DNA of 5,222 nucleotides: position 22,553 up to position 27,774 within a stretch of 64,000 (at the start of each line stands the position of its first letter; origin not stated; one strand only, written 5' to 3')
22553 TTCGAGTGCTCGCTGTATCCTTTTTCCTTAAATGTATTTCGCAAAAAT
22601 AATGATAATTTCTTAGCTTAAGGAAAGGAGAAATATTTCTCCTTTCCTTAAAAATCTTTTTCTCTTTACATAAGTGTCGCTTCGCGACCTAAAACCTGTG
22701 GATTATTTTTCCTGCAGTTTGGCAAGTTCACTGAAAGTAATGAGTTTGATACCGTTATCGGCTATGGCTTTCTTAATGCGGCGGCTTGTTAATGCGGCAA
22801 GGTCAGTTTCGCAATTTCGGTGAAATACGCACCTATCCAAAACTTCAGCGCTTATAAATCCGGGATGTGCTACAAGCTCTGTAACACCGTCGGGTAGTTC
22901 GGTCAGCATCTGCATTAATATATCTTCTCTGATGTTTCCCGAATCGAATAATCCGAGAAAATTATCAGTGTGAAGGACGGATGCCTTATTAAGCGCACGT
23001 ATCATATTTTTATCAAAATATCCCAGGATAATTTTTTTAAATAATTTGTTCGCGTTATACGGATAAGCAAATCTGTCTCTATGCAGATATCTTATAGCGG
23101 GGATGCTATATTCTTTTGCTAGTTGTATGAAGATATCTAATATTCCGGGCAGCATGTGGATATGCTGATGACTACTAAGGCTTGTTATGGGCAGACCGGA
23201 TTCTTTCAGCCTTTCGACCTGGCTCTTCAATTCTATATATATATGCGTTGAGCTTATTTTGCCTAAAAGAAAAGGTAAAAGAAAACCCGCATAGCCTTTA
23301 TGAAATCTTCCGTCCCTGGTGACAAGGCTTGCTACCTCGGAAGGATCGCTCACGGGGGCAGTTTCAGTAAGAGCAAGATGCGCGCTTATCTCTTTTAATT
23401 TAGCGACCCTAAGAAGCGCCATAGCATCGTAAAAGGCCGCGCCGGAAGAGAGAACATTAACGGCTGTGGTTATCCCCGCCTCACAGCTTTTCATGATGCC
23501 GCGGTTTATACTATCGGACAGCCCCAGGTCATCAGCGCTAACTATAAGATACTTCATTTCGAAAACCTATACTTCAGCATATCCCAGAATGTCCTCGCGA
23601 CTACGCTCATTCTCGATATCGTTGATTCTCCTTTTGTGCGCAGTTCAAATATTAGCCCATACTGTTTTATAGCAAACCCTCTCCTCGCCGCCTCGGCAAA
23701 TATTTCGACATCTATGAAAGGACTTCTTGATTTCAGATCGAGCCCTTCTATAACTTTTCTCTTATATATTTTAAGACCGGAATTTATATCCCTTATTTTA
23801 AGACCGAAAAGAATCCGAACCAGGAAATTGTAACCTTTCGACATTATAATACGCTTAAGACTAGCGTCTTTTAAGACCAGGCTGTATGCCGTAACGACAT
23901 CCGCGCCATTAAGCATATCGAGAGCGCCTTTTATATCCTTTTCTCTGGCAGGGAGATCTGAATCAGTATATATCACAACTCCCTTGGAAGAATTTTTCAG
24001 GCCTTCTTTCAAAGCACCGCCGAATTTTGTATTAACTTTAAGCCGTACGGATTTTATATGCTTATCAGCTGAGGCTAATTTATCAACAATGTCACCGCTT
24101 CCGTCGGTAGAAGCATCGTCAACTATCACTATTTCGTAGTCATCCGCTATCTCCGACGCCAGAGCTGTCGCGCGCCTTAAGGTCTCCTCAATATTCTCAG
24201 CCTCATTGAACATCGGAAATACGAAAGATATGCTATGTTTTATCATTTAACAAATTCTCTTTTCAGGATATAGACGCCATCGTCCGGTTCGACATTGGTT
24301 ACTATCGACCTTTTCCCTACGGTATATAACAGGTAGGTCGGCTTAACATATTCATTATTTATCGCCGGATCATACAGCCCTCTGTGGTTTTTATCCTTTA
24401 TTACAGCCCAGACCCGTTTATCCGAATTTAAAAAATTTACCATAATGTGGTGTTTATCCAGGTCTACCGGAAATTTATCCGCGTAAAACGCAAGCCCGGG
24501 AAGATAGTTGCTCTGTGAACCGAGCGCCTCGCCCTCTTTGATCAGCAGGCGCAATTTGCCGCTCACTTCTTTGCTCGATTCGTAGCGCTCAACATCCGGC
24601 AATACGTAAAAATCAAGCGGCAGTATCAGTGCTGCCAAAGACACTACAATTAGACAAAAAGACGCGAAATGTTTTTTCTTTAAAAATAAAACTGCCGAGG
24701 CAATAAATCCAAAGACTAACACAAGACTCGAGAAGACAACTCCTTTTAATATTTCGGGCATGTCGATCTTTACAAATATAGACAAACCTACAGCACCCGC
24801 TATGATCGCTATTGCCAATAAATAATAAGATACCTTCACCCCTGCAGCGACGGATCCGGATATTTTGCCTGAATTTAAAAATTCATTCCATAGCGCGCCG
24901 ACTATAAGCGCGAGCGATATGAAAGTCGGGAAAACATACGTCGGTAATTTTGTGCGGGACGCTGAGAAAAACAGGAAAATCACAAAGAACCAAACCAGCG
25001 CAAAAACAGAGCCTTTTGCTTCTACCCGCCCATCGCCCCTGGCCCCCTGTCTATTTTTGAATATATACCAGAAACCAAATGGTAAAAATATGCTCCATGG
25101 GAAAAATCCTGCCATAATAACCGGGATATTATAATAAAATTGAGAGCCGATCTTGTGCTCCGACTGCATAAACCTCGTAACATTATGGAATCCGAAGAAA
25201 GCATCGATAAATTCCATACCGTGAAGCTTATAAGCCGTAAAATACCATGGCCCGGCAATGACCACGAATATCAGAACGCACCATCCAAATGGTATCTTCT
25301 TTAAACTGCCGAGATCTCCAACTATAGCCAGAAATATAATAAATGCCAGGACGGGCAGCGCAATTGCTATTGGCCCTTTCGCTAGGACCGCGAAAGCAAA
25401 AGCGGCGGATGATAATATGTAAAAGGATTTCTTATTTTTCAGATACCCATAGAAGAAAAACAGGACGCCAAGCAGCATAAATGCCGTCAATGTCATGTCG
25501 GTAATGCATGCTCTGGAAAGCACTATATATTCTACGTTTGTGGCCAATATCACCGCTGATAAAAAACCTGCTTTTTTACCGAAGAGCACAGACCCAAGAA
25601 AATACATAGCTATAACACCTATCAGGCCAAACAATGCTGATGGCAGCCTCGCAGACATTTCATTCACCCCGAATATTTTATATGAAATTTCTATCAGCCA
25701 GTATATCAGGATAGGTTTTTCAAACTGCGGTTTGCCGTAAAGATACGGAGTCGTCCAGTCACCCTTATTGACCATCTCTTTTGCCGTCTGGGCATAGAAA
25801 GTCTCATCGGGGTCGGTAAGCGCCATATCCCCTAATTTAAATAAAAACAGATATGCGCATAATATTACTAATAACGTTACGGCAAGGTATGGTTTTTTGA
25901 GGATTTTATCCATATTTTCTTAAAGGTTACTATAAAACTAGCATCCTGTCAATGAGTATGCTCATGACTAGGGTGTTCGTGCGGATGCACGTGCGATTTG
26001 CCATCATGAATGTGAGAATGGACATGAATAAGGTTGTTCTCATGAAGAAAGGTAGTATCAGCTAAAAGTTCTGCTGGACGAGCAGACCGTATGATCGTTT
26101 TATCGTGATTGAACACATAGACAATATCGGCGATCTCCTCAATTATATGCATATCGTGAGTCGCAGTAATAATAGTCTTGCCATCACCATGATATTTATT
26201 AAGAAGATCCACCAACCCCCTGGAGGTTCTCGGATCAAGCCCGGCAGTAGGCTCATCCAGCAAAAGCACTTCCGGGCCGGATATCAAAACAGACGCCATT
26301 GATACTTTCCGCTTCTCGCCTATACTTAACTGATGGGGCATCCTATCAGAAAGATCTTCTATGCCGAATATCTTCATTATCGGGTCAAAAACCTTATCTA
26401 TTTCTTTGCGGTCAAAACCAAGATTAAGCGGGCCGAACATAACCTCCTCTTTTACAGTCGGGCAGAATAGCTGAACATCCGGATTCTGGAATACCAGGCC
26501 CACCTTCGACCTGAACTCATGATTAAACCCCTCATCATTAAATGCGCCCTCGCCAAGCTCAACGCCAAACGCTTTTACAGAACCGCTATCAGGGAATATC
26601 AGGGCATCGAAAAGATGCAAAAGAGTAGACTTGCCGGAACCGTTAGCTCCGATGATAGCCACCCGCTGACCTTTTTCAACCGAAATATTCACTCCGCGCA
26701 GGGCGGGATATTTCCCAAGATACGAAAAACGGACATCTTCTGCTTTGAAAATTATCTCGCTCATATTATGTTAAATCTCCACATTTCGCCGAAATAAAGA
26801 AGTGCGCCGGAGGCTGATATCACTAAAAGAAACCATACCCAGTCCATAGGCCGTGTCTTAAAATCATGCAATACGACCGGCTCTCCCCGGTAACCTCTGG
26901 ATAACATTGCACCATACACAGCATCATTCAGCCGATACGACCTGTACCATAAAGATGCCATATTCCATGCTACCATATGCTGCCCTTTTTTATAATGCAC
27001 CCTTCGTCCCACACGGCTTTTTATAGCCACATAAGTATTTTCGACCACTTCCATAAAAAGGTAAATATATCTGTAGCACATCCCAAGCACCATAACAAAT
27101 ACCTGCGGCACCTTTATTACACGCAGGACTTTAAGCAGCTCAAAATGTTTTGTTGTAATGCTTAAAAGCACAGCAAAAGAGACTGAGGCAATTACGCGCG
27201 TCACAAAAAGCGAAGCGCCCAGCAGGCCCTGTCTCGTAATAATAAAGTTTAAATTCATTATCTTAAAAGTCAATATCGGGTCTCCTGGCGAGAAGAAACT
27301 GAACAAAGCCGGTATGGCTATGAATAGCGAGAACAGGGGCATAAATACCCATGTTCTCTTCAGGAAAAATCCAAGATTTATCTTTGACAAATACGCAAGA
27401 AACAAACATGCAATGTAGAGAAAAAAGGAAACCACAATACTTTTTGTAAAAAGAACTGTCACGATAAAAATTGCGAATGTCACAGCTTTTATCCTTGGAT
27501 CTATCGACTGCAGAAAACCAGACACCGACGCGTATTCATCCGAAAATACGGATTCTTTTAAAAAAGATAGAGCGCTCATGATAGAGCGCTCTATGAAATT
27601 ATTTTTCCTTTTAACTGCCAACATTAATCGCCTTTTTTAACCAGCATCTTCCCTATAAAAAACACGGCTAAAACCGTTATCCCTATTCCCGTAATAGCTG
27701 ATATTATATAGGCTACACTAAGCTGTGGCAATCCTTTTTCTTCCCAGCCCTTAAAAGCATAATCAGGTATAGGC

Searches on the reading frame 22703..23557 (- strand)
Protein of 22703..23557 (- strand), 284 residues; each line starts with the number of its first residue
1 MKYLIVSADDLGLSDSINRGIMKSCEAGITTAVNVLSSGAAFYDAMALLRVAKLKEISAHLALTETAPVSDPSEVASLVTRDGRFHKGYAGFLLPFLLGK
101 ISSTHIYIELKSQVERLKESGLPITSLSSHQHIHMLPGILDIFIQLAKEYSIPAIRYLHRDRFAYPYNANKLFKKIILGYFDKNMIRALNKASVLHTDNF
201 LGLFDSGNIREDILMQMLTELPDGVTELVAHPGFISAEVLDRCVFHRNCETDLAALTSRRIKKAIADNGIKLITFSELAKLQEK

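Call 54: search_protein_families(library=pfam, proteins=[window:22703-23557:-], max_evalue=0.000001)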
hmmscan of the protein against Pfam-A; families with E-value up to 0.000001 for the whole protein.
window:22703-23557:- (284 aa): 1 family
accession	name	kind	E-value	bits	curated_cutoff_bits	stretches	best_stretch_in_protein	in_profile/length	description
PF04794.17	YdjC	-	1.3e-54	186.2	29.7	1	3-266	1-265/266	YdjC-like protein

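Call 56: search_protein_families(library=ncbifam, proteins=[window:22703-23557:-], max_evalue=0.00001)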
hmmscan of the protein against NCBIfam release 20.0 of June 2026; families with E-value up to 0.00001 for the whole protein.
window:22703-23557:- (284 aa): 3 families
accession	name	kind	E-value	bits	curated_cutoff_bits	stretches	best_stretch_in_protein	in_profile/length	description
TIGR03473.1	HpnK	hypoth_equivalog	9.2e-49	166.2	232.6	1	1-279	1-282/283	hopanoid biosynthesis-associated protein HpnK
NF002559.0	PRK02134.1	equivalog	7.1e-38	130.6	227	1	2-278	3-249/249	chitin disaccharide deacetylase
NF052308.1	CarbhyDeactlThm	equivalog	3.3e-12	46.3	400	1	3-277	13-259/265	carbohydrate deacetylase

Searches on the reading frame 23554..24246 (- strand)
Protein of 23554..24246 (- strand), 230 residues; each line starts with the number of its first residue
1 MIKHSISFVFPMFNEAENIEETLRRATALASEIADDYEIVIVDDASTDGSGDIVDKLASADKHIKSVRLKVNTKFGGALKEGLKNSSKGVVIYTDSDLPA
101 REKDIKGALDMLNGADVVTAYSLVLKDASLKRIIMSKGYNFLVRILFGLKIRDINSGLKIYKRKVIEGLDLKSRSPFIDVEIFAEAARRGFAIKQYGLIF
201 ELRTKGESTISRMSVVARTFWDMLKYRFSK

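Call 54: search_protein_families(library=pfam, proteins=[window:23554-24246:-], max_evalue=0.000001)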
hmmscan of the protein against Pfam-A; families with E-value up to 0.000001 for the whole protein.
window:23554-24246:- (230 aa): 1 family
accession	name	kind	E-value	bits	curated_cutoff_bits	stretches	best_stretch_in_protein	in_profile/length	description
PF00535.33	Glycos_transf_2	-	3e-23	83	23.3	1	7-167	1-165/168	Glycosyl transferase family 2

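Call 56: search_protein_families(library=ncbifam, proteins=[window:23554-24246:-], max_evalue=0.00001)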
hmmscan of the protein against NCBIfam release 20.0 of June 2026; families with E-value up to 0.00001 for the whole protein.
window:23554-24246:- (230 aa): 15 families
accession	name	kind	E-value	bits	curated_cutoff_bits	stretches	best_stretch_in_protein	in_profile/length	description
NF007986.1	PRK10714.1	equivalog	1.8e-21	76.5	529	1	5-217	7-217/316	undecaprenyl-phosphate 4-deoxy-4-formamido-L-arabinose transferase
TIGR03937.1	PgaC_IcaA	equivalog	2.3e-14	53.2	422.3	1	5-97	46-135/407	poly-beta-1,6-N-acetyl-D-glucosamine synthase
NF047588.1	GlcsyltransPgfSStrep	equivalog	2e-13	50.3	500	1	6-169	3-167/308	glycosyltransferase PgfS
NF041391.1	DPhHxTase_Halo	equivalog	3.9e-13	48.9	375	1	13-212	4-194/213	dolichyl-phosphate hexose transferase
NF047683.1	TeichurnBiosyTuaG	equivalog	1.7e-12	47.6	400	1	3-130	5-133/252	teichuronic acid biosynthesis protein TuaG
TIGR04182.1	glyco_TIGR04182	equivalog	8.7e-11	41.7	325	1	8-209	4-199/293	S-layer glycoprotein N-glycosyltransferase AglJ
NF058614.1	PPMAGASynPpgS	equivalog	7.7e-09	35.3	370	1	8-174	4-170/226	polyprenyl-phospho-N-acetylgalactosaminyl synthase PpgS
NF007482.0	PRK10073.1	equivalog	5e-08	32.3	423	1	4-97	6-95/334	glycosyltransferase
TIGR03965.1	mycofact_glyco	equivalog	1.7e-07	30.5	280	1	4-121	74-188/467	mycofactocin biosynthesis glycosyltransferase MftF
NF050050.1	ProtGlycPglI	equivalog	5.8e-07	29.2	500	1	6-139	4-136/306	GalNAc(5)-diNAcBac-PP-undecaprenol beta-1,3-glucosyltransferase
TIGR04283.1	glyco_like_mftF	equivalog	9.8e-07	28.6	182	1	6-66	1-56/221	TIGR04283 family arsenosugar biosynthesis glycosyltransferase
NF053739.1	GlytfEpsEBac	equivalog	1.2e-06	27.7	450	1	7-97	4-92/265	glycosyltransferase EpsE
NF041875.1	EPS_EpsD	equivalog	1.3e-06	28.1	370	1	6-103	1-95/325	exopolysaccharide biosynthesis glycosyltransferase EpsD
NF010496.0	PRK13915.1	equivalog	1.8e-06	27.3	262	1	4-102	31-131/307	glucosyl-3-phosphoglycerate synthase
TIGR03469.1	HpnB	hypoth_equivalog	2.5e-06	26.8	379.25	1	6-68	46-106/386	hopene-associated glycosyltransferase HpnB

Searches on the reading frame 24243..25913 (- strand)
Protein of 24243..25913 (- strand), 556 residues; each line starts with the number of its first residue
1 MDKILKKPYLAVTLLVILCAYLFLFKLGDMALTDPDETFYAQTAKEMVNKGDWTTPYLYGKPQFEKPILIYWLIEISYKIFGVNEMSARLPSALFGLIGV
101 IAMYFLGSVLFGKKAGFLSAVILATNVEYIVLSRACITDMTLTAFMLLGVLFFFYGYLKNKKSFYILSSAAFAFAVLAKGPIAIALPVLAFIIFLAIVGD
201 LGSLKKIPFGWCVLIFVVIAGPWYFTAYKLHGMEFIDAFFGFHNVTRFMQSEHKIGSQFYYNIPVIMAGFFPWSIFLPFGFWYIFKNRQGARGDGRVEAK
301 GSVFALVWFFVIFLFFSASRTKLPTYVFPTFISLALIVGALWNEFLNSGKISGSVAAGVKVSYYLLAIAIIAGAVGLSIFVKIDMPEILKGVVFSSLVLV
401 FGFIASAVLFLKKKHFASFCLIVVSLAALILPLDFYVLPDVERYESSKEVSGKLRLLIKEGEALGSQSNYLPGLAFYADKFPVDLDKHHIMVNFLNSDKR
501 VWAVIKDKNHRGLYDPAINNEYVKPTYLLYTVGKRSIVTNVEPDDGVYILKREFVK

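Call 54: search_protein_families(library=pfam, proteins=[window:24243-25913:-], max_evalue=0.000001)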
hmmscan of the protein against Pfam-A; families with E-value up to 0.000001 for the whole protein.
window:24243-25913:- (556 aa): 2 families
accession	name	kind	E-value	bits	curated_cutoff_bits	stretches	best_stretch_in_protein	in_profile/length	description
PF13231.12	PMT_2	-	3.8e-22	79.7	26.1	1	66-223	2-157/160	Dolichyl-phosphate-mannose-protein mannosyltransferase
PF02366.24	PMT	-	1.7e-18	67.5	22.7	1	11-227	4-234/245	Dolichyl-phosphate-mannose-protein mannosyltransferase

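Call 56: search_protein_families(library=ncbifam, proteins=[window:24243-25913:-], max_evalue=0.00001)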
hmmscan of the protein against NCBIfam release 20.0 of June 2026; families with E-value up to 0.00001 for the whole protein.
window:24243-25913:- (556 aa): 2 families
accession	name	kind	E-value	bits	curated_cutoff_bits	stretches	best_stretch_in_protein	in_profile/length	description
NF009784.2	PRK13279.1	equivalog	3.6e-53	181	567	1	12-430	7-423/539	lipid IV(A) 4-amino-4-deoxy-L-arabinosyltransferase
TIGR03663.1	TIGR03663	subfamily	1.8e-18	66.8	126.25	1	12-386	4-380/435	flippase activity-associated protein Agl23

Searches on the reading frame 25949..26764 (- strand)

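Call 54: search_protein_families(library=pfam, proteins=[window:25949-26764:-], max_evalue=0.000001)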
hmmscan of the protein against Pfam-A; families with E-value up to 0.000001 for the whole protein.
window:25949-26764:- (271 aa): 3 families
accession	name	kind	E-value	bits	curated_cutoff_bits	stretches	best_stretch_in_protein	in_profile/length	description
PF00005.33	ABC_tran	-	4e-28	99.2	25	1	22-174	1-137/137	ABC transporter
PF13304.12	AAA_21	-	4.1e-17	63.6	27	1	121-208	209-303/304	AAA domain, putative AbiEii toxin, Type IV TA system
PF02463.25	SMC_N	-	9.9e-07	28.8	40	0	34-223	26-217/220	RecF/RecN/SMC N terminal domain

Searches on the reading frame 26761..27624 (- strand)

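Call 54: search_protein_families(library=pfam, proteins=[window:26761-27624:-], max_evalue=0.000001)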
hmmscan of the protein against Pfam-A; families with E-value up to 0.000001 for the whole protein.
window:26761-27624:- (287 aa): 1 family
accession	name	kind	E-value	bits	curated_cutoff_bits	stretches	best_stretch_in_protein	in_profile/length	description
PF02361.21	CbiQ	-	1.5e-27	97.1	25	1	37-247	4-210/216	Cobalt transport protein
